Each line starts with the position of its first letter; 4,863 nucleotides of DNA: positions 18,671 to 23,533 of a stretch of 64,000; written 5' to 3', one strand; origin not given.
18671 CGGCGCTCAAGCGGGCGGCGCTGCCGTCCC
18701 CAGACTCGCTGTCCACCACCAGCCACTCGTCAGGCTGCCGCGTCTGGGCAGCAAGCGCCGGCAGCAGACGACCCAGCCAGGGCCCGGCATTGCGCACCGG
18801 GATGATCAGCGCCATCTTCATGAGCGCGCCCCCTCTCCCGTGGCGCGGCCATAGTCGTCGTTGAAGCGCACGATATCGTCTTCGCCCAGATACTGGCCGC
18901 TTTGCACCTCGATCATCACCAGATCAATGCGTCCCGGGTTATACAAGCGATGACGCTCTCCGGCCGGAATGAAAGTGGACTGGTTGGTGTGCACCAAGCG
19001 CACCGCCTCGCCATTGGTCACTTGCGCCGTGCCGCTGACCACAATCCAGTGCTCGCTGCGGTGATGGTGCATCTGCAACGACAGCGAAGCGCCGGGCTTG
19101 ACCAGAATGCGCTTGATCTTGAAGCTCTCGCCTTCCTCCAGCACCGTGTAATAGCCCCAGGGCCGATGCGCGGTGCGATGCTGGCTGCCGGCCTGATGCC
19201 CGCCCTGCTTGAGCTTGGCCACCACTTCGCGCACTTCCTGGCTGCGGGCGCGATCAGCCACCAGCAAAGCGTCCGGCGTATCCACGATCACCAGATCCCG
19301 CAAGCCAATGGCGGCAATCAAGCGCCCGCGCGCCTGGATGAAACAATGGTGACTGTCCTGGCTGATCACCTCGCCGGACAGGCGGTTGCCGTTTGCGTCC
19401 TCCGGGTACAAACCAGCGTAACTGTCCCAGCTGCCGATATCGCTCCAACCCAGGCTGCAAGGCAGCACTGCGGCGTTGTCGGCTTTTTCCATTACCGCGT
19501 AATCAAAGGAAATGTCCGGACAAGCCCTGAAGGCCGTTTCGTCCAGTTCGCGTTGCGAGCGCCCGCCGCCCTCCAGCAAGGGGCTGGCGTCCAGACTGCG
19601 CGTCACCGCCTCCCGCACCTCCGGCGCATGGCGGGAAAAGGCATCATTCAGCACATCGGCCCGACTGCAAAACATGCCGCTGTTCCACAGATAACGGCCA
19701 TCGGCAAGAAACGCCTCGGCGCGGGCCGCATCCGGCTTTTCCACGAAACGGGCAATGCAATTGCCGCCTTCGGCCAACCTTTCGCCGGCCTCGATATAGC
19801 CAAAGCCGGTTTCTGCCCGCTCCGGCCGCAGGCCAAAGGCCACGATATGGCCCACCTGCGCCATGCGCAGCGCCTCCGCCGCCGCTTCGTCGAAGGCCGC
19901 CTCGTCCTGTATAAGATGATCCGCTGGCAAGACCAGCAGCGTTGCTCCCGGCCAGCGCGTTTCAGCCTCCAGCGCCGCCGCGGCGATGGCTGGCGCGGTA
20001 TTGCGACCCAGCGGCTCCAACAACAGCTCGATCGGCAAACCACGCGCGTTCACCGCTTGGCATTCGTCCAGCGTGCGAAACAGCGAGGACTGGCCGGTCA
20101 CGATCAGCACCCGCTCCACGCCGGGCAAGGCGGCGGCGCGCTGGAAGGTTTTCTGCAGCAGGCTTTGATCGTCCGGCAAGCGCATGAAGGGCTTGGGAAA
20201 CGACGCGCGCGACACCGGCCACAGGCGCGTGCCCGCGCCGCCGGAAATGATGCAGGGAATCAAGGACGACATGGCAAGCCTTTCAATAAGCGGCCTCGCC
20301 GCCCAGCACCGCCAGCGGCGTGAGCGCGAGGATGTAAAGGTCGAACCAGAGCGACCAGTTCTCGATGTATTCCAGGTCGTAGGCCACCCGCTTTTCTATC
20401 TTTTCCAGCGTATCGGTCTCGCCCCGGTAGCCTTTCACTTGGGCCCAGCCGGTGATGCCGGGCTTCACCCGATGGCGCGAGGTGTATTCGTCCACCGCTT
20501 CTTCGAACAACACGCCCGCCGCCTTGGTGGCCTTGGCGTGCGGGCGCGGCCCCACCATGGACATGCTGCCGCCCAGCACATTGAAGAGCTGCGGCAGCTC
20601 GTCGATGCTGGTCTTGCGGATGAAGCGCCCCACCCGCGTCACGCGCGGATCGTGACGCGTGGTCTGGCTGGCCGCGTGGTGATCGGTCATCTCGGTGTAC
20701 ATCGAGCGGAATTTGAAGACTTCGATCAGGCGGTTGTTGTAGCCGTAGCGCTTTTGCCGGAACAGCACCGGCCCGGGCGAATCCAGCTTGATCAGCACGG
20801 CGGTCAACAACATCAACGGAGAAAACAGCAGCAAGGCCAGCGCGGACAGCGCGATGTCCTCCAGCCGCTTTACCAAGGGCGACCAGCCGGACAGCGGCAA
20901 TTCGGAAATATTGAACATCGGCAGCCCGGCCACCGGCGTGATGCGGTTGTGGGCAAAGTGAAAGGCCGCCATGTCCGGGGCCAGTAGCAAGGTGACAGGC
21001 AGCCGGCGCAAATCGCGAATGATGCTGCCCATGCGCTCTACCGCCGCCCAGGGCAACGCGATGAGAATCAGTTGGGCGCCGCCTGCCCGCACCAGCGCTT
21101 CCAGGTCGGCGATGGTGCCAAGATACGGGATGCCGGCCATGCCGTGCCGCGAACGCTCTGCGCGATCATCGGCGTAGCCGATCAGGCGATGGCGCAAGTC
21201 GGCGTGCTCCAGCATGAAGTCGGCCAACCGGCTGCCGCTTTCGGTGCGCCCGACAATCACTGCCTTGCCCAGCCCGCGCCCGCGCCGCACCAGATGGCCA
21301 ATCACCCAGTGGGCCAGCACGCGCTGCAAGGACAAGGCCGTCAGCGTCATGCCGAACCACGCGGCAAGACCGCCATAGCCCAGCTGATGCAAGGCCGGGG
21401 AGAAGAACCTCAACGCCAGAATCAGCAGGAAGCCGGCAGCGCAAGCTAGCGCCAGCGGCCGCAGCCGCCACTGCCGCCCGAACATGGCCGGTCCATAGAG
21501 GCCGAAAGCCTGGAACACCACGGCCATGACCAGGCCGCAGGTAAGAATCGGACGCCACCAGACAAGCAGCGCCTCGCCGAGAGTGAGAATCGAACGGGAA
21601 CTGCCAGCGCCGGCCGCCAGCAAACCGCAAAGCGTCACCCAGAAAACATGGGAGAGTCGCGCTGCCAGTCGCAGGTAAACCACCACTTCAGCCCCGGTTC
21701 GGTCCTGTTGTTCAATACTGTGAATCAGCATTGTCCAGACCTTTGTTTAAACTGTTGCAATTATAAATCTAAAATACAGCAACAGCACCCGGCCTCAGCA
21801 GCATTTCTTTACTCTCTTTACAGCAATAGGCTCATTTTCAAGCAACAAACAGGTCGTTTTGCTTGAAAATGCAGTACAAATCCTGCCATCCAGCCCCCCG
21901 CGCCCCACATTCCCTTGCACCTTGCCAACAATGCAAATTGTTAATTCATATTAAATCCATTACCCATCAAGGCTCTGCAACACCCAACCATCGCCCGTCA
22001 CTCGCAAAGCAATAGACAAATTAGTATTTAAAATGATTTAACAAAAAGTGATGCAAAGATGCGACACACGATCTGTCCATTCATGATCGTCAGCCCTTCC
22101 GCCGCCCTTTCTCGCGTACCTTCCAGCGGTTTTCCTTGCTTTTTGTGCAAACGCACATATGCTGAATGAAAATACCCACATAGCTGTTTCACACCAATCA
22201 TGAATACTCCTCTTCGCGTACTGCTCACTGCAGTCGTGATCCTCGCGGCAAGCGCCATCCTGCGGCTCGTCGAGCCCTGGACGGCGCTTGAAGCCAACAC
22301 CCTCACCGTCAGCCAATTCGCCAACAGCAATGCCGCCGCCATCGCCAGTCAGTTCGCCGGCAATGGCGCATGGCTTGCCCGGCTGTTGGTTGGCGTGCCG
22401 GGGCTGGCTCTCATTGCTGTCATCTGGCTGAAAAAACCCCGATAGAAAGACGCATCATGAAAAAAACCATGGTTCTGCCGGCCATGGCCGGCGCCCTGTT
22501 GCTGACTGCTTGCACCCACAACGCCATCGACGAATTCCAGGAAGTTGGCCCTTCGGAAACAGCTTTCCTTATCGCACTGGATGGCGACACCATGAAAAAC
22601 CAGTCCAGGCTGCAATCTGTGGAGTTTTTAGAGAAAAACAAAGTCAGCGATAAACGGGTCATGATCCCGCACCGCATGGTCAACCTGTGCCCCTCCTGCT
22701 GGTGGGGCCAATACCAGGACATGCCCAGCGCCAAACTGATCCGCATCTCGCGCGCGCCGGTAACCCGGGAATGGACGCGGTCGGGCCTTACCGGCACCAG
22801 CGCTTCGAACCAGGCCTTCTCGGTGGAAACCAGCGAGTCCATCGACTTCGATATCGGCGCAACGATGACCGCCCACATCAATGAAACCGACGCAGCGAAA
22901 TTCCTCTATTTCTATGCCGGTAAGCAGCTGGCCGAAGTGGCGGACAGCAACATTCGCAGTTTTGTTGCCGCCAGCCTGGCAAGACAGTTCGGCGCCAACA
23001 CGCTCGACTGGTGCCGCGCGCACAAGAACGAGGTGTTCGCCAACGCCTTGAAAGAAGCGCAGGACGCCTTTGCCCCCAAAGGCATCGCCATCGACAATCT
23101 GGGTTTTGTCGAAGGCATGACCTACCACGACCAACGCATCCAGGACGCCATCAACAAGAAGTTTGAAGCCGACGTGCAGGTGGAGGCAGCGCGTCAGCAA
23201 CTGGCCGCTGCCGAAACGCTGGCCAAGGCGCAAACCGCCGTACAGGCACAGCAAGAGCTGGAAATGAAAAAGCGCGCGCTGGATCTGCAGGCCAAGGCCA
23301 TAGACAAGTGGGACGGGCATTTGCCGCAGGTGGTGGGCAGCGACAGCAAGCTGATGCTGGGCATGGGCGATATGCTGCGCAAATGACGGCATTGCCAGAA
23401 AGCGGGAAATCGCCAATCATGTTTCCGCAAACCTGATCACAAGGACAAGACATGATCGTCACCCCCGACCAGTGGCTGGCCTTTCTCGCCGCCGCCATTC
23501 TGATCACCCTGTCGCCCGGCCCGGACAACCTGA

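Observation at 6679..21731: A 15-kb, 13-gene Psl-like exopolysaccharide operon in a betaproteobacterial background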

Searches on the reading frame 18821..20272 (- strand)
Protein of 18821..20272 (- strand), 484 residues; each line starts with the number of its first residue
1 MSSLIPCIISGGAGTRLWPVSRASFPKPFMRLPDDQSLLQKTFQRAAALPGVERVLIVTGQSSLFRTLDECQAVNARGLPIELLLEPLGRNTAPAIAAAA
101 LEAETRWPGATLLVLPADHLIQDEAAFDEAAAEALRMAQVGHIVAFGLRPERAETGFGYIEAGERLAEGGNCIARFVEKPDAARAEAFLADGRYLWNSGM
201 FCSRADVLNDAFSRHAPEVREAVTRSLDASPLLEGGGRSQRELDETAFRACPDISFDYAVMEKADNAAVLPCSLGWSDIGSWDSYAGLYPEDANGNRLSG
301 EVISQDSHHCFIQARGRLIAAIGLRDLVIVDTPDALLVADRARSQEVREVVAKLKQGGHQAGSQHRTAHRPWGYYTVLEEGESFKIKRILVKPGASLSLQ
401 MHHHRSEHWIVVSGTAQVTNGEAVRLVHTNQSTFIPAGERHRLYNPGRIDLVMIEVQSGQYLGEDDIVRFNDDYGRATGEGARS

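Call 4: search_protein_families(library=pfam, proteins=[window:18821-20272:-], max_evalue=0.001)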
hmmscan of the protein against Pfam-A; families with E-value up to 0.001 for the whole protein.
window:18821-20272:- (484 aa): 4 families
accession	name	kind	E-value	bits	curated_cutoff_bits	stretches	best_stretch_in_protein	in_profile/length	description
PF01050.24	MannoseP_isomer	-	4.6e-51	172.3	23.6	1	360-472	4-116/116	Mannose-6-phosphate isomerase C-terminal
PF00483.29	NTP_transferase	-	2.6e-43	148.8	21.2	1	6-287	2-237/245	Nucleotidyl transferase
PF22640.1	ManC_GMP_beta-helix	-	9.3e-19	67.5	27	1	300-354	1-55/55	MannoseP isomerase/GMP-like beta-helix domain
PF07883.17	Cupin_2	-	8.1e-11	41.9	27.2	1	390-456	4-69/70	Cupin domain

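Call 6: search_protein_families(library=ncbifam, proteins=[window:18821-20272:-], max_evalue=0.001)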
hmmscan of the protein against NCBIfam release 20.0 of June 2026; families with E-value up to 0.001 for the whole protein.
window:18821-20272:- (484 aa): 4 families
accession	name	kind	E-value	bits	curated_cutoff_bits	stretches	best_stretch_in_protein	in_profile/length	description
TIGR01479.1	GMP_PMI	equivalog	7.3e-166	552.6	372.95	1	4-476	1-467/467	mannose-1-phosphate guanylyltransferase/mannose-6-phosphate isomerase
NF012004.0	PRK15460.1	equivalog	7.2e-134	447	859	1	2-476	4-477/478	mannose-1-phosphate guanyltransferase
TIGR03992.1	Arch_glmU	subfamily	9.7e-06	24.7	292.1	1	8-201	5-173/393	bifunctional sugar-1-phosphate nucleotidylyltransferase/acetyltransferase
TIGR01099.1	galU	equivalog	0.00057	19.5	326.8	0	110-201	121-211/261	UTP--glucose-1-phosphate uridylyltransferase GalU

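Call 33: search_solved_structures(query=window:18821-20272:-, max_evalue=1e-20)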
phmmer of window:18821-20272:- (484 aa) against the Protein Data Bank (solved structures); distinct sequences matched with E-value up to 1e-20: 3.
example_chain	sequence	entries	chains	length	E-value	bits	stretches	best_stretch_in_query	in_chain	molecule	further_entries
2x5s_A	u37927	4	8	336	1.1e-58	202.2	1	7-354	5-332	MANNOSE-1-PHOSPHATE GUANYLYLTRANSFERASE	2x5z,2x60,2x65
2cu2_A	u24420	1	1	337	1.2e-56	195.5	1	7-355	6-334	putative mannose-1-phosphate guanylyl transferase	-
2qh5_A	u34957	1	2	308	1.1e-45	159.4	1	7-294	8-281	Mannose-6-phosphate isomerase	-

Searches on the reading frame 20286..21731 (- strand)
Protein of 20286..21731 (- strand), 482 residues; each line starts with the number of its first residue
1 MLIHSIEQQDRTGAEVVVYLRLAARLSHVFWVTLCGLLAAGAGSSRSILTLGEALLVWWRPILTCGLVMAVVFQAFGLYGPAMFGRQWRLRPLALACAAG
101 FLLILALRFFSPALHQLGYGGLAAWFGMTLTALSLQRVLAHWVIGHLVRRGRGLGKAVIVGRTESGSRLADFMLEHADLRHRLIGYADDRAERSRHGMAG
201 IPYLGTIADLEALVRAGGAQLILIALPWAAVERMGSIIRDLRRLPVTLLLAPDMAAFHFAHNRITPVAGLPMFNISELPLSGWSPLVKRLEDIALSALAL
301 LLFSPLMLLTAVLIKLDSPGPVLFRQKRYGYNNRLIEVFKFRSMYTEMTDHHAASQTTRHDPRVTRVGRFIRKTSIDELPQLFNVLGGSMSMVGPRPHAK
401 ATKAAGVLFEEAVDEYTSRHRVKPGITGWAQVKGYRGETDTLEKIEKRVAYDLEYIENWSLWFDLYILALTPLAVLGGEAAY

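Call 4: search_protein_families(library=pfam, proteins=[window:20286-21731:-], max_evalue=0.001)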
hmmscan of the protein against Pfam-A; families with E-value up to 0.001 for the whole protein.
window:20286-21731:- (482 aa): 2 families
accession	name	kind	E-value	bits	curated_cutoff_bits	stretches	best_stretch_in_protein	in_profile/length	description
PF02397.22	Bac_transf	-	2.7e-68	229.5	27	1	288-476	1-178/179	Bacterial sugar transferase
PF13727.12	CoA_binding_3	-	2.2e-26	93.4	25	1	75-252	2-175/175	CoA-binding domain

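Call 6: search_protein_families(library=ncbifam, proteins=[window:20286-21731:-], max_evalue=0.001)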
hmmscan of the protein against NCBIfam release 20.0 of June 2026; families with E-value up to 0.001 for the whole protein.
window:20286-21731:- (482 aa): 10 families
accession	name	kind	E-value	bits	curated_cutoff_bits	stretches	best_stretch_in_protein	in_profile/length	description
TIGR03023.1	WcaJ_sugtrans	equivalog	2.3e-143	478.8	410.75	1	60-482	33-453/453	undecaprenyl-phosphate glucose phosphotransferase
TIGR03025.1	EPS_sugtrans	subfamily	1.4e-132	443.1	295.55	1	59-482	30-445/445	exopolysaccharide biosynthesis polyprenyl glycosylphosphotransferase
NF050817.1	PolSacchBiosHfsE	equivalog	5.9e-99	331.9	750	1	68-479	57-463/467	polysaccharide biosynthesis protein HfsE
NF007518.0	PRK10124.1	equivalog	3.6e-98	329.3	684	1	116-481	106-463/464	undecaprenyl-phosphate glucose phosphotransferase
TIGR03022.1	WbaP_sugtrans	subfamily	1.1e-72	245.8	403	1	57-482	32-456/456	undecaprenyl-phosphate galactose phosphotransferase WbaP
TIGR03013.1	EpsB_2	subfamily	6.2e-61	206.8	393.35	1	286-476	253-437/443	TIGR03013 family XrtA/PEP-CTERM system glycosyltransferase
NF041877.1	EPS_EpsZ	equivalog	2.8e-45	154.8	800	1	69-480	52-457/459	exopolysaccharide biosynthesis polyisoprenyl-phosphate hexose-1-phosphate transferase EpsZ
NF052601.1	undeca_RfbP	equivalog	8.1e-40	136.6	330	1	286-471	43-231/244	undecaprenyl-phosphate galactose phosphotransferase family protein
NF011751.0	PRK15204.1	equivalog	2.4e-32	112.2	907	1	284-482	276-476/476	undecaprenyl-phosphate galactose phosphotransferase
NF045514.1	glycotran_HepC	equivalog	1.7e-24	86.4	140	1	285-398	114-212/220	heterocyst development glycosyltransferase HepC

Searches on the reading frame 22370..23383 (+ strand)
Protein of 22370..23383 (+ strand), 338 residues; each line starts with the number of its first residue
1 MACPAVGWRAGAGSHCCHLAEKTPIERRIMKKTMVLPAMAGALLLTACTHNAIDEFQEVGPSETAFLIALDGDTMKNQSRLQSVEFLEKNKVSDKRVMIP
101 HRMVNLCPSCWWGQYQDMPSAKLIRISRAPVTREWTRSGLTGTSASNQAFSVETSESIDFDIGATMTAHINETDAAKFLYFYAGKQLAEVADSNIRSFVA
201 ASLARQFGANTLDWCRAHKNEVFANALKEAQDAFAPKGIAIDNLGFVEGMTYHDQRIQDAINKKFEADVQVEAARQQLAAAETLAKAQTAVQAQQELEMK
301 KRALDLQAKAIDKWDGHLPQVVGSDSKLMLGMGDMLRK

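Call 5: search_protein_families(library=pfam, proteins=[window:22370-23383:+], max_evalue=0.001)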
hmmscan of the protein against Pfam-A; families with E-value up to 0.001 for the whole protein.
window:22370-23383:+ (338 aa): 1 family
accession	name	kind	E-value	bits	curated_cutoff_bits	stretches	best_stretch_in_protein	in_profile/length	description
PF01145.31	Band_7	-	2.9e-06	27.9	23.6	1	148-278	48-169/176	SPFH domain / Band 7 family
